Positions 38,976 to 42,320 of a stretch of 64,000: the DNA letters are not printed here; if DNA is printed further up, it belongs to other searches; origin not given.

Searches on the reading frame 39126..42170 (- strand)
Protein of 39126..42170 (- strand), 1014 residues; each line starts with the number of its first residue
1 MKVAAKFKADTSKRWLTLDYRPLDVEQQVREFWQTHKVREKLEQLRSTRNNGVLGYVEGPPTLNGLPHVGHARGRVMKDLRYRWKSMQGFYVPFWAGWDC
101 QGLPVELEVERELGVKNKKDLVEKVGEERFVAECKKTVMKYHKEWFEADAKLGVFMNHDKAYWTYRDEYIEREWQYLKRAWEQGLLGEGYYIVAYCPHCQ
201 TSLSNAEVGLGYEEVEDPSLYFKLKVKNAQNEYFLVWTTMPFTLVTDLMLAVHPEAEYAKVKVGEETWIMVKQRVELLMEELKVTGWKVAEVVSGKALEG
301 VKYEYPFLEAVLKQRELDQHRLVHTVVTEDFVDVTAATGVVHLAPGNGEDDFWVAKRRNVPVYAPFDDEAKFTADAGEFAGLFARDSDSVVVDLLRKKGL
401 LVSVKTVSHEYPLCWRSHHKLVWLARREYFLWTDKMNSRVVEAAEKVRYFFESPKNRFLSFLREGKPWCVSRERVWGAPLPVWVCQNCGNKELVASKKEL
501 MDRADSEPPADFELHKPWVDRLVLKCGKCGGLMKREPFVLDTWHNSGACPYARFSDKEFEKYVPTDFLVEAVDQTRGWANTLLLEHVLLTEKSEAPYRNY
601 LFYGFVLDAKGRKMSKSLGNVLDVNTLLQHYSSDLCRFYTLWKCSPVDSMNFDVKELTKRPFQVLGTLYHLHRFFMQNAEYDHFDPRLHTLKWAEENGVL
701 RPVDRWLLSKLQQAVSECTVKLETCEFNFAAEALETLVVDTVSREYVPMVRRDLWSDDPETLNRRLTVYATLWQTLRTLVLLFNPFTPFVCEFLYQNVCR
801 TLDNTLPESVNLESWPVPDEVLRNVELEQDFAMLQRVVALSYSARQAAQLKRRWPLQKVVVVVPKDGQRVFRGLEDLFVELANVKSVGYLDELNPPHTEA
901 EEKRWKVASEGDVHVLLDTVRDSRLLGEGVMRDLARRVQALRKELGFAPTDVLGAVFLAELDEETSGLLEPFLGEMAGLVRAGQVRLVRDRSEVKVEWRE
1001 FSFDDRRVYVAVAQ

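Call 54: search_protein_families(library=pfam, proteins=[window:39126-42170:-], max_evalue=0.01)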
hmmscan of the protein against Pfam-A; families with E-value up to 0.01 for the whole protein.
window:39126-42170:- (1014 aa): 6 families
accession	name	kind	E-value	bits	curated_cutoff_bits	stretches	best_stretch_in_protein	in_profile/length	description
PF00133.28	tRNA-synt_1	-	2.9e-92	310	22.7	1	30-652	3-413/414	tRNA synthetases class I (I, L, M and V)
PF08264.19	Anticodon_1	-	1.1e-28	100.4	25.1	1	704-859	1-147/148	Anticodon-binding domain of tRNA ligase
PF09334.17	tRNA-synt_1g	-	5.5e-17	62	20.1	2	606-660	320-374/391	tRNA synthetases class I (M)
PF19302.4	DUF5915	-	1.4e-09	38.2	27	1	900-953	87-140/195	Domain of unknown function (DUF5915)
PF01406.26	tRNA-synt_1e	-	9.5e-09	35.5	27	1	595-641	235-281/301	tRNA synthetases class I (C) catalytic domain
PF01921.24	tRNA-synt_1f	-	4.5e-05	23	27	1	601-658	270-326/360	tRNA synthetases class I (K)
